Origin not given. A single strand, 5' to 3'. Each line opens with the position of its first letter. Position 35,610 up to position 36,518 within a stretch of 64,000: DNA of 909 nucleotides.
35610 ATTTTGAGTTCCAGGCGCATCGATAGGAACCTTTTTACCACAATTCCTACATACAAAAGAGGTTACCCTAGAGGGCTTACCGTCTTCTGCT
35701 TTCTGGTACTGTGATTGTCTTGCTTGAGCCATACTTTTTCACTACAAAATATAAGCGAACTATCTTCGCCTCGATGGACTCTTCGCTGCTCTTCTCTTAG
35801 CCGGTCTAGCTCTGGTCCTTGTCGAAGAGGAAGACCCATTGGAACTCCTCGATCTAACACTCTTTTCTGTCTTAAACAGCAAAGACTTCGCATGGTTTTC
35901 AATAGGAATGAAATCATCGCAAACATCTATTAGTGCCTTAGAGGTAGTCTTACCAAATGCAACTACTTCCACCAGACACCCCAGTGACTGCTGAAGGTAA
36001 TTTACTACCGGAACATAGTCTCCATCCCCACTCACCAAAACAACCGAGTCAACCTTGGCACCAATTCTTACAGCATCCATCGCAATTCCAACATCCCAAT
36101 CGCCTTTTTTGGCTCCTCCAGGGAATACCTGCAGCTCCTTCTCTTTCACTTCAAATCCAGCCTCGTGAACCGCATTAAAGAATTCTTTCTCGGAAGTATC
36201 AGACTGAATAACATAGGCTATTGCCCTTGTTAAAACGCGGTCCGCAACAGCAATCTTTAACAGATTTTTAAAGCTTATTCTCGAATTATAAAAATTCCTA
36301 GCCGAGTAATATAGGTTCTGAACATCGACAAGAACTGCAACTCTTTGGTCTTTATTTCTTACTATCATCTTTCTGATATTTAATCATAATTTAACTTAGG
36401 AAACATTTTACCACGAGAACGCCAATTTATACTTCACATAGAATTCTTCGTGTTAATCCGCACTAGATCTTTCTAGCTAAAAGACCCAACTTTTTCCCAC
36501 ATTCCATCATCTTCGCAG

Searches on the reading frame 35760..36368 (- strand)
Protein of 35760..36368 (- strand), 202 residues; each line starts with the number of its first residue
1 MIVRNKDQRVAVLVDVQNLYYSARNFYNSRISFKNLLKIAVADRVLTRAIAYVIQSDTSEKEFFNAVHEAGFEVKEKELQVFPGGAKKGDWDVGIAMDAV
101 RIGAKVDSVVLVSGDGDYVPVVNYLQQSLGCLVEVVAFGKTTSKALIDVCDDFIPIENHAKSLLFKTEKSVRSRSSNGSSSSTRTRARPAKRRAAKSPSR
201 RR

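Call 3: search_protein_families(library=pfam, proteins=[window:35760-36368:-], max_evalue=0.01)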
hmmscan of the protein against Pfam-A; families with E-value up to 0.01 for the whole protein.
window:35760-36368:- (202 aa): 1 family
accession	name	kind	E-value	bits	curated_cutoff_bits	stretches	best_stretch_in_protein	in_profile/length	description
PF01936.24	NYN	-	2.4e-35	122.6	24.2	1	9-157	1-145/145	NYN domain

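Call 4: search_protein_families(library=ncbifam, proteins=[window:35760-36368:-], max_evalue=0.01)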
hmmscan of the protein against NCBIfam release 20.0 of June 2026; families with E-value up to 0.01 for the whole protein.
window:35760-36368:- (202 aa): 1 family
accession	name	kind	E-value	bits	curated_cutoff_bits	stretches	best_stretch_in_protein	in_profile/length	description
TIGR00288.1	TIGR00288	hypoth_equivalog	0.0019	18.1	178.45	1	5-158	20-157/160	TIGR00288 family NYN domain-containing protein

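Call 19: find_homologous_proteins(query=window:35760-36368:-)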
Query window:35760-36368:- (202 aa): 7792 proteins with E <= 0.001 among 8000 candidates; the best 120 are listed.
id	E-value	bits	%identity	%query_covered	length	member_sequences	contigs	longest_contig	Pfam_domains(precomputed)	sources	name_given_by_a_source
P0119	9.7e-125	431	100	100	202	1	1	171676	PF01936.25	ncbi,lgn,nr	ncbi:NYN domain-containing protein [Candidatus Dojkabacteria bacterium]|nr:NYN domain-containing pro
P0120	1.4e-90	320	86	86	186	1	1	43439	PF01936.25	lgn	-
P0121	4.8e-87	308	83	86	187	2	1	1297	PF01936.25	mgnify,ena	mgnify:CR=1 FL=1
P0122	9.3e-87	307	76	93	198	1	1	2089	PF01936.25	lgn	-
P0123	1.0e-86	307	76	90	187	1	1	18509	PF01936.25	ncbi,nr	ncbi:MAG: NYN domain-containing protein [Patescibacteria group bacterium]|nr:NYN domain-containing p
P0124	1.9e-86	306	75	96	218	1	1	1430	PF01936.25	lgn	-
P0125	4.7e-86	305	79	90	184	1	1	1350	PF01936.25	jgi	jgi:uncharacterized LabA/DUF88 family protein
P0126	6.2e-85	301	73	98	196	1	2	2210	PF01936.25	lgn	-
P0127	1.4e-84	300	72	93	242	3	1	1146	PF01936.25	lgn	-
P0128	1.4e-84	300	80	87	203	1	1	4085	PF01936.25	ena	-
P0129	1.6e-84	300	74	95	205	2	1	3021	PF01936.25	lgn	-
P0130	1.7e-84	300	68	100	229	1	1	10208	PF01936.25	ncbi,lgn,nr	ncbi:NYN domain-containing protein [Candidatus Dojkabacteria bacterium]|nr:NYN domain-containing pro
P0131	2.0e-84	300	81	86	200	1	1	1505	PF01936.25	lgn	-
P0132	2.3e-84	300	75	96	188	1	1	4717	PF01936.25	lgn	-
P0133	3.0e-84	299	81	85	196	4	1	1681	PF01936.25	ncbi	-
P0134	4.8e-84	299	70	100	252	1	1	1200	PF01936.25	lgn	-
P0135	8.5e-84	298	73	98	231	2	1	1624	PF01936.25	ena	-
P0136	9.5e-84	298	82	83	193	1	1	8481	PF01936.25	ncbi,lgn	-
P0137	1.3e-83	297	77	91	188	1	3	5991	PF01936.25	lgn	-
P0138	1.8e-83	297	81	84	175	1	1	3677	PF01936.25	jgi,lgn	jgi:uncharacterized LabA/DUF88 family protein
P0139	4.1e-83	296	70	98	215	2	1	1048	PF01936.25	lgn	-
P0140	1.5e-82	294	80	86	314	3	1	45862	PF01936.25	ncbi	-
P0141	6.2e-82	292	81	84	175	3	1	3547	PF01936.25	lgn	-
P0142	1.3e-81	291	72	92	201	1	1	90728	PF01936.25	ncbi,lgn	-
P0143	1.7e-81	290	81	83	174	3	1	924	PF01936.25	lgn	-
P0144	2.1e-81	290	64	95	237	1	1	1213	PF01936.25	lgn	-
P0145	6.9e-81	288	78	86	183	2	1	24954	PF01936.25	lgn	-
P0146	7.3e-81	288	76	86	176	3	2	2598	PF01936.25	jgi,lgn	jgi:uncharacterized LabA/DUF88 family protein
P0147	8.5e-81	288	75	89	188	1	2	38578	PF01936.25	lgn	-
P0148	1.4e-80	287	78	85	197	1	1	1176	PF01936.25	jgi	jgi:uncharacterized LabA/DUF88 family protein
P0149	1.7e-80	287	78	85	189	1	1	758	PF01936.25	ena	-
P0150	5.1e-80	285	77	86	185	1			PF01936.25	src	-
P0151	4.5e-79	282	76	85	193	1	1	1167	PF01936.25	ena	-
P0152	1.2e-78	281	76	82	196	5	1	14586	PF01936.25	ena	-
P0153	2.1e-78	280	74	87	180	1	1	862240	PF01936.25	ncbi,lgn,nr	ncbi:MAG: NYN domain-containing protein [Candidatus Dojkabacteria bacterium]|nr:MAG: NYN domain-cont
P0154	2.3e-78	280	74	84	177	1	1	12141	PF01936.25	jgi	-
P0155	2.3e-78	280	76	84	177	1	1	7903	PF01936.25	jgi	-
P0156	7.0e-78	278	77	86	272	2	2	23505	PF01936.25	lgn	-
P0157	2.4e-77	277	74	84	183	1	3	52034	PF01936.25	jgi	jgi:uncharacterized LabA/DUF88 family protein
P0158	7.2e-77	275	74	84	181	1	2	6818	PF01936.25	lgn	-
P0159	9.8e-77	275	72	89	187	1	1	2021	PF01936.25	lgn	-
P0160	1.1e-76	275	67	99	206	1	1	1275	PF01936.25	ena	-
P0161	1.3e-76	274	74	84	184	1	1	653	PF01936.25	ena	-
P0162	2.4e-76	273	74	84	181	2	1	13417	PF01936.25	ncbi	ncbi:MAG: NYN domain-containing protein [Candidatus Margulisiibacteriota bacterium]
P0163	4.1e-76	273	71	86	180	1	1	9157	PF01936.25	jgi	-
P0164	5.5e-76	272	73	82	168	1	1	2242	PF01936.25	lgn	-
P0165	7.0e-76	272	73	90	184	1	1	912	PF01936.25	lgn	-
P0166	8.1e-76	272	73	84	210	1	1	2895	PF01936.25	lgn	-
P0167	9.7e-76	271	72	85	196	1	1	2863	PF01936.25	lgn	-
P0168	1.1e-75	271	70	89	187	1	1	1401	PF01936.25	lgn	-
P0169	1.2e-75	271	66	95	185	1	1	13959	PF01936.25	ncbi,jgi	ncbi:MAG: NYN domain-containing protein [Candidatus Margulisiibacteriota bacterium]|jgi:uncharacteri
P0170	1.5e-75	271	72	82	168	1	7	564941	PF01936.25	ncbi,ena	-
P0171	1.7e-75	271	71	85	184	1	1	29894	PF01936.25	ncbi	ncbi:NYN domain-containing protein [Candidatus Margulisiibacteriota bacterium]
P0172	1.9e-75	271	72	85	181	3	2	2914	PF01936.25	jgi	-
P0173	2.7e-75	270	72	83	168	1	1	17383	PF01936.25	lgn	-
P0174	2.8e-75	270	70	85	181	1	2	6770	PF01936.25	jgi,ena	-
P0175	5.3e-75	269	74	82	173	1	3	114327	PF01936.25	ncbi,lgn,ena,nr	ncbi:NYN domain-containing protein [Patescibacteria group bacterium]|nr:NYN domain-containing protei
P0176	7.1e-75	269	67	96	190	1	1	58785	PF01936.25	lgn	-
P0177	9.4e-75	268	68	92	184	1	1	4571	PF01936.25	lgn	-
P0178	9.8e-75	268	73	84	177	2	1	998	PF01936.25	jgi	jgi:uncharacterized LabA/DUF88 family protein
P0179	1.3e-74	268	74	83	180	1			PF01936.25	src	-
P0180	1.3e-74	268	75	83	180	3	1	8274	PF01936.25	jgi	jgi:uncharacterized LabA/DUF88 family protein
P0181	1.4e-74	268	70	88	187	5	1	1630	PF01936.25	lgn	-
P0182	1.8e-74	267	71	82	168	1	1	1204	PF01936.25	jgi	jgi:uncharacterized LabA/DUF88 family protein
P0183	2.0e-74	267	73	85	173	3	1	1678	PF01936.25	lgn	-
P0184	2.5e-74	267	73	83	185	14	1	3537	PF01936.25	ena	-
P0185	3.2e-74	267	73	83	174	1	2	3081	PF01936.25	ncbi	-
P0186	3.6e-74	266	60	99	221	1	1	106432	PF01936.25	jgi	jgi:uncharacterized LabA/DUF88 family protein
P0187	5.7e-74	266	61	100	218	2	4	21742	PF01936.25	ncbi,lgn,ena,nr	ncbi:MAG: NYN domain-containing protein [Spirochaetes bacterium]|nr:NYN domain-containing protein [S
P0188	5.9e-74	266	63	95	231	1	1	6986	PF01936.25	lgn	-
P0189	6.0e-74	266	61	99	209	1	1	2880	PF01936.25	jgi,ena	-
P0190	6.3e-74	266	72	83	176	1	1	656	PF01936.25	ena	-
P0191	9.2e-74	265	72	87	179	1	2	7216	PF01936.25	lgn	-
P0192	9.6e-74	265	61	98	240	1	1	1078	PF01936.25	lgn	-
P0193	1.2e-73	265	72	83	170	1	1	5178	PF01936.25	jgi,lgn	-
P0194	1.4e-73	264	64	95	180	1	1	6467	PF01936.25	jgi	jgi:uncharacterized LabA/DUF88 family protein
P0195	1.4e-73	264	69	83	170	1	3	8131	PF01936.25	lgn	-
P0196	1.5e-73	264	68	86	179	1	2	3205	PF01936.25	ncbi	-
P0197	1.6e-73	264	69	87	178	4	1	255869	PF01936.25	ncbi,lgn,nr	ncbi:NYN domain-containing protein [Candidatus Dojkabacteria bacterium]|nr:NYN domain-containing pro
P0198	1.7e-73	264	74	84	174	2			PF01936.25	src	-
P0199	2.0e-73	264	72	85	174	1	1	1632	PF01936.25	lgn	-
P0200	2.6e-73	264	72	85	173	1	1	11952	PF01936.25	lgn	-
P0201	2.6e-73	264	72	83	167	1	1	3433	PF01936.25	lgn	-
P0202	3.0e-73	263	66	94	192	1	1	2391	PF01936.25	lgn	-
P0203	3.1e-73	263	64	100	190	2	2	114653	PF01936.25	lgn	-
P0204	3.3e-73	263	73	83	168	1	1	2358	PF01936.25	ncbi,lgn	-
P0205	3.4e-73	263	72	82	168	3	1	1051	PF01936.25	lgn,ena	-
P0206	3.5e-73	263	71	86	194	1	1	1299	PF01936.25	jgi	jgi:uncharacterized LabA/DUF88 family protein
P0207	4.1e-73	263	73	83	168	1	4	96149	PF01936.25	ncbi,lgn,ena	-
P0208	4.3e-73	263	73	84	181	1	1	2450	PF01936.25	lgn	-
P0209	4.3e-73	263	72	82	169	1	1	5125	PF01936.25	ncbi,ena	-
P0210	4.6e-73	263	70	83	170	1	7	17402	PF01936.25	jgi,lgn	-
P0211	4.7e-73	263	74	82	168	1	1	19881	PF01936.25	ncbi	-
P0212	4.8e-73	263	72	82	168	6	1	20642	PF01936.25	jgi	jgi:uncharacterized LabA/DUF88 family protein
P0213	5.2e-73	263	72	82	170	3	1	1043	PF01936.25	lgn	-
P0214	5.3e-73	263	74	82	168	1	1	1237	PF01936.25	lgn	-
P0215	5.4e-73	263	63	98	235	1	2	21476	PF01936.25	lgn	-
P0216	5.9e-73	262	73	83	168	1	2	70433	PF01936.25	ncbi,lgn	-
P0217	6.2e-73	262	73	83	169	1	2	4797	PF01936.25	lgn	-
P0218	6.5e-73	262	68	91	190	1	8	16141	PF01936.25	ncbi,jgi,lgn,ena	-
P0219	6.8e-73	262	71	84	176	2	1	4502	PF01936.25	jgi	jgi:uncharacterized LabA/DUF88 family protein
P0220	7.7e-73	262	71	84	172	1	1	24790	PF01936.25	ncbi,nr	ncbi:NYN domain-containing protein [Candidatus Dojkabacteria bacterium]|nr:NYN domain-containing pro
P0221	9.0e-73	262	70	82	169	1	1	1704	PF01936.25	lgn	-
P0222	9.3e-73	262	69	82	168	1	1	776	PF01936.25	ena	-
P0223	9.7e-73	262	64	94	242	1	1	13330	PF01936.25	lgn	-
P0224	9.9e-73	262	70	83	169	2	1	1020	PF01936.25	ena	-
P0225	1.0e-72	262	72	82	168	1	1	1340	PF01936.25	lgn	-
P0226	1.1e-72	262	71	79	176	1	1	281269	PF01936.25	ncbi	-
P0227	1.2e-72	261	72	82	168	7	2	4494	PF01936.25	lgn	-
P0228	1.4e-72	261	71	82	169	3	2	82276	PF01936.25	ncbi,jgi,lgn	ncbi:MAG: hypothetical protein RI947_1177 [Candidatus Parcubacteria bacterium]|jgi:uncharacterized L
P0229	1.4e-72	261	71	82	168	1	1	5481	PF01936.25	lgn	-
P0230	1.5e-72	261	75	77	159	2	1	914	PF01936.25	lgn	-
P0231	1.5e-72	261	71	84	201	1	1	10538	PF01936.25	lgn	-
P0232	1.9e-72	261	71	84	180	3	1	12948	PF01936.25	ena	-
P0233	1.9e-72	261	71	84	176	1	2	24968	PF01936.25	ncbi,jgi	-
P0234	1.9e-72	261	72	82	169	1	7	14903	PF01936.25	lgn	-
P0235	1.9e-72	261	72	82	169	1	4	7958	PF01936.25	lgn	-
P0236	2.0e-72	261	63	94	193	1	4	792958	PF01936.25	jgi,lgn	jgi:uncharacterized LabA/DUF88 family protein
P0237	2.1e-72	261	69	82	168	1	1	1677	PF01936.25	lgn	-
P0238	2.2e-72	261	70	86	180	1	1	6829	PF01936.25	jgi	-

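Call 21: find_related_loci(query=A2, collection=metagenome_contigs, flank=6000)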
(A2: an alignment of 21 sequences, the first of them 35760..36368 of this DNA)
Query A2 (202 aa) in metagenome_contigs; peptide patterns used: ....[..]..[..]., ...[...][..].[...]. (x = any residue, [..] = any of these).
600 stretches matched a pattern (row limit reached: there are more); 191 encode a relative of the query (tblastn E <= 1e-3); the best 80 are kept; 80 distinct loci.
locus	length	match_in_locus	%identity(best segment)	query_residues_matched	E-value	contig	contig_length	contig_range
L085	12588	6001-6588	66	1-201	5e-87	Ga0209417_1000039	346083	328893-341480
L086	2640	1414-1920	74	1-167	1e-85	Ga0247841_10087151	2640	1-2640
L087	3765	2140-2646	73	1-167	1e-83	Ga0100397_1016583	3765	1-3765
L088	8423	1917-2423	73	1-167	4e-83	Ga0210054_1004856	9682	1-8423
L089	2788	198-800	61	1-199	5e-84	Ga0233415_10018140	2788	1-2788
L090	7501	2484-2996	71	1-170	2e-82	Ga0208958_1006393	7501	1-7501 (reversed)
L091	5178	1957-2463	72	1-168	3e-81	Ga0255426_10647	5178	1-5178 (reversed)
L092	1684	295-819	69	1-174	5e-84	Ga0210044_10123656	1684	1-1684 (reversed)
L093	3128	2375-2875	69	1-166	1e-79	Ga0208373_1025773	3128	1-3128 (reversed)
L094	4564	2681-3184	70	1-166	4e-77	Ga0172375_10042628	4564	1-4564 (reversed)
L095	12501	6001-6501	68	1-166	2e-76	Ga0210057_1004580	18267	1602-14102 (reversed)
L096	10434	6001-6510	65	1-170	5e-76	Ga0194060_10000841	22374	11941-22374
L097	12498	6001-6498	66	1-165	3e-76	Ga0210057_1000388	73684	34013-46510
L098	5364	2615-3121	68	1-166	3e-75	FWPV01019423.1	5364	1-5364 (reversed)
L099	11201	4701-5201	67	1-166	3e-75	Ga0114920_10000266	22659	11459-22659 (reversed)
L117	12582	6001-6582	49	6-196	1e-60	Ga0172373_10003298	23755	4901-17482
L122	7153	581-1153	49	1-189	3e-60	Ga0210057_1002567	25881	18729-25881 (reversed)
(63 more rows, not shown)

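Call 25: find_encoding_contigs(protein=P0120, flank=5000, max_places=2)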
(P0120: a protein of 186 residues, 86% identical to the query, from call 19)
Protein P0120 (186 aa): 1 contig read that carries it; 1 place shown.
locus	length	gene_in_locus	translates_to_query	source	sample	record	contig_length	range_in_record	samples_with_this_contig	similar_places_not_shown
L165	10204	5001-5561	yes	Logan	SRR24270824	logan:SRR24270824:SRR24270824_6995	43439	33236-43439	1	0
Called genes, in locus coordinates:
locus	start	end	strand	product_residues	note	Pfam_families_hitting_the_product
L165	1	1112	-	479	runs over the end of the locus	-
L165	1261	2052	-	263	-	PF01978:TrmB, PF12840:HTH_20 (weak), PF01022:HTH_5 (weak)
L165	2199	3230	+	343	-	-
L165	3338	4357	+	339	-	PF24400:DUF7544 (weak)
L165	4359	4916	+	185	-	PF02834:LigT_PEase (faint), PF13563:2_5_RNA_ligase2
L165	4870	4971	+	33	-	-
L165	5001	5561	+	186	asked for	PF01936:NYN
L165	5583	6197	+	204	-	-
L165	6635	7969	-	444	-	-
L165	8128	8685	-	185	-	PF13560:HTH_31 (weak), PF01381:HTH_3, PF12844:HTH_19 (weak), PF13443:HTH_26 (faint)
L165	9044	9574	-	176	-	-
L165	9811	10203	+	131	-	?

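Call 26: find_encoding_contigs(protein=P0153, flank=5000, max_places=2)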
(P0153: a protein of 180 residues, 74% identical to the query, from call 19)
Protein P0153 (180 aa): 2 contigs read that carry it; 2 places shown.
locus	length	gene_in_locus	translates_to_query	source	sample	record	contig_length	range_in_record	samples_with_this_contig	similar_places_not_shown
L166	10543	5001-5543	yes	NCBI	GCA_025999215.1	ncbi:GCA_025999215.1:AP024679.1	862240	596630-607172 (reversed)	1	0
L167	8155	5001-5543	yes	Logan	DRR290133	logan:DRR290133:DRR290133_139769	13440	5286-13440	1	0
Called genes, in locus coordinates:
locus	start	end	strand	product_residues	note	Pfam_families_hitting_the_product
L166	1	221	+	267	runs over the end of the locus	PF02535:Zip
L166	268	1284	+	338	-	PF02912:Phe_tRNA-synt_N, PF01409:tRNA-synt_2d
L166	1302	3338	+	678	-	PF03483:B3_4, PF03484:B5, PF17759:tRNA_synthFbeta, PF03147:FDX-ACB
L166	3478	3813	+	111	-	-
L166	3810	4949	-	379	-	PF01555:N6_N4_Mtase, PF01170:UPF0020 (weak), PF02086:MethyltransfD12 (weak), PF13649:Methyltransf_25 (weak), PF13847:Methyltransf_31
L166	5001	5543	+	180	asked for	PF01936:NYN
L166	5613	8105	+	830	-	PF19077:Big_13 (faint), PF07495:Y_Y_Y (faint), PF17210:SdrD_B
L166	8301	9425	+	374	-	PF00089:Trypsin, PF13365:Trypsin_2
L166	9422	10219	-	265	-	PF09992:NAGPA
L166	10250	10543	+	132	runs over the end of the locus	-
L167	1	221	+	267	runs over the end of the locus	PF02535:Zip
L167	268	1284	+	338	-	PF02912:Phe_tRNA-synt_N, PF01409:tRNA-synt_2d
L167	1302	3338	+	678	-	PF03483:B3_4, PF03484:B5, PF17759:tRNA_synthFbeta, PF03147:FDX-ACB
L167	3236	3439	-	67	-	-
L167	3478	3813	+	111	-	-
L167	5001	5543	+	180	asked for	PF01936:NYN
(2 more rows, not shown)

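Call 27: find_encoding_contigs(protein=P0197, flank=5000, max_places=2)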
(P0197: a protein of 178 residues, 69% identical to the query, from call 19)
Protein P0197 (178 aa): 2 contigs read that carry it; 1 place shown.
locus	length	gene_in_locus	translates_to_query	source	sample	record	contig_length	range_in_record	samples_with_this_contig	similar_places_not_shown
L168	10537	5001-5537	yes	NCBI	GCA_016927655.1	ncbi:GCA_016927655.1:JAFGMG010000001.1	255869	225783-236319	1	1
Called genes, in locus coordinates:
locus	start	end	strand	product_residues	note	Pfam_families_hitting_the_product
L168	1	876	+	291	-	PF01040:UbiA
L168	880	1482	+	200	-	PF12710:HAD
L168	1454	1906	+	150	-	PF02502:LacAB_rpiB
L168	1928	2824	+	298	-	PF13793:Pribosyltran_N, PF00156:Pribosyltran, PF14572:Pribosyl_synth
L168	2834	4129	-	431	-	-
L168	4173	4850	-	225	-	PF20582:UPF0758_N, PF04002:RadC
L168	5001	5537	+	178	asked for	PF01936:NYN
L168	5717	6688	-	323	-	PF00551:Formyl_trans_N, PF02911:Formyl_trans_C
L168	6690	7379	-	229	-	PF00970:FAD_binding_6, PF00175:NAD_binding_1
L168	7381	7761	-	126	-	-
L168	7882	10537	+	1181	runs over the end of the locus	PF00133:tRNA-synt_1, PF09334:tRNA-synt_1g, PF08264:Anticodon_1, PF19302:DUF5915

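Call 28: search_protein_families(library=pfam, proteins=[L165:5583-6197:+, L165:6635-7969:-], max_evalue=0.01)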
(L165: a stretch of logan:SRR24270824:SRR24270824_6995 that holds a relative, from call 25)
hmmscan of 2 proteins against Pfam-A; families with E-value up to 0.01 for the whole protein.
L165:5583-6197:+ (204 aa): 0 families

L165:6635-7969:- (444 aa): 0 families

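Call 33: search_solved_structures(query=A2, max_evalue=0.01, show_alignments=1)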
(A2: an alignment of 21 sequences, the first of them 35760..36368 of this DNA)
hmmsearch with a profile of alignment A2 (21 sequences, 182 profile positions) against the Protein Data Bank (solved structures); distinct sequences matched with E-value up to 0.01: 1.
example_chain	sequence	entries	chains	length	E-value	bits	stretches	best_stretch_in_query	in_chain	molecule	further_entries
2qip_A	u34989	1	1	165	2.1e-38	135.1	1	6-161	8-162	Protein of unknown function VPA0982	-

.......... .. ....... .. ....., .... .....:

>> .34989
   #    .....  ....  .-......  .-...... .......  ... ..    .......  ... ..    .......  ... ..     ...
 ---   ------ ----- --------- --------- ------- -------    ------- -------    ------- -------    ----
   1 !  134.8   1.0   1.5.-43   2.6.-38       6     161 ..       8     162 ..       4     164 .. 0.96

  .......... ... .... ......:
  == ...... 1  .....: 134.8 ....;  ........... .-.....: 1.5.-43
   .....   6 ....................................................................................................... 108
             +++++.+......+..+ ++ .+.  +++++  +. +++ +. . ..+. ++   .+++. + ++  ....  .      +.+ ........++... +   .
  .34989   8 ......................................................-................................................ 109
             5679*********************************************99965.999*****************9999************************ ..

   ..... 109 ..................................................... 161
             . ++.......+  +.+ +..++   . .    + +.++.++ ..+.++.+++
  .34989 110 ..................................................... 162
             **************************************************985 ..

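Call 51: search_protein_families(library=padloc, proteins=[window:35760-36368:-, L165:5583-6197:+, L165:6635-7969:-], max_evalue=0.01)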
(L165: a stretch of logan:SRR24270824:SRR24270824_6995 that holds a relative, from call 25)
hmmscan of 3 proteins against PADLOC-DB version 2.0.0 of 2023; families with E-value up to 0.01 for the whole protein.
window:35760-36368:- (202 aa): 2 families
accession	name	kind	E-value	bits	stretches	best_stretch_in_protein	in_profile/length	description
PDLC01154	NYN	-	4e-13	47.4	1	61-159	201-298/310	"LabA-like protein, NYN family nuclease"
PDLC04163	HEC-09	-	0.00022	18.9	0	92-156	107-174/203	-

L165:5583-6197:+ (204 aa): 0 families

L165:6635-7969:- (444 aa): 0 families

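Call 60: search_protein_families(library=phrogs, proteins=[window:35760-36368:-], max_evalue=0.001)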
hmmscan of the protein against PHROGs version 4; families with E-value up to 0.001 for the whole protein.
window:35760-36368:- (202 aa): 1 family
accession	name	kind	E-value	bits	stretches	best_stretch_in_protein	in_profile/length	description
phrog_37744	-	unknown function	6.6e-05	23.5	1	7-160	7-147/248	-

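Call 62: find_related_loci(query=A2, collection=viral_contigs, flank=5000)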
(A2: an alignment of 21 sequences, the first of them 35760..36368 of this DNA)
Query A2 (202 aa) in viral_contigs; peptide patterns used: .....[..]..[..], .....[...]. (x = any residue, [..] = any of these).
25 stretches matched a pattern; 5 encode a relative of the query (tblastn E <= 1e-3); 5 distinct loci.
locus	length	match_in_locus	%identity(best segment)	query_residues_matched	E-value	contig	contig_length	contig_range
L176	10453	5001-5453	37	8-157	7e-29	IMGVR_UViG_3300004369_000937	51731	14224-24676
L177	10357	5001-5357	32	9-127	5e-20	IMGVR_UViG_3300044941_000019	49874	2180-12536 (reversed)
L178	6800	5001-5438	31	9-152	2e-12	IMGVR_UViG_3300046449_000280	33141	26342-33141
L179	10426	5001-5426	27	28-159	9e-9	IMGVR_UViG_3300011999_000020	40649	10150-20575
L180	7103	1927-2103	31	80-128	6e-6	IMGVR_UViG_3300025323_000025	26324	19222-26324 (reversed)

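Call 72: search_protein_families(library=pfam, proteins=[L122:227-529:+, L117:8457-10574:+], max_evalue=0.001)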
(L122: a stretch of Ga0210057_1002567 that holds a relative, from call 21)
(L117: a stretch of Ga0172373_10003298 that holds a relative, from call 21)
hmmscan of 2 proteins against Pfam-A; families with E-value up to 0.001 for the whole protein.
L122:227-529:+ (100 aa): 1 family
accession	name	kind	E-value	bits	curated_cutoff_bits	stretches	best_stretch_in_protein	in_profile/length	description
PF00312.27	Ribosomal_S15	-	4.8e-26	91.2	31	1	20-99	1-80/81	Ribosomal protein S15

L117:8457-10574:+ (705 aa): 5 families
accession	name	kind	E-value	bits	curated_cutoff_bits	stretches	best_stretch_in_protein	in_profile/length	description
PF01138.27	RNase_PH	-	1e-54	184.9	25.5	2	13-144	3-130/130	3' exoribonuclease family, domain 1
PF00575.29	S1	-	8.1e-22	77.8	22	1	628-699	2-74/74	S1 RNA binding domain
PF03725.20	RNase_PH_C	-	1.7e-16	60.4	20.8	1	147-211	1-67/67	3' exoribonuclease family, domain 2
PF00013.35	KH_1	-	1e-10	41.6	21.5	1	565-622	2-65/66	KH domain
PF03726.19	PNPase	-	1.3e-07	32.4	24.6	1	243-328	3-81/81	Polyribonucleotide nucleotidyltransferase, RNA binding domain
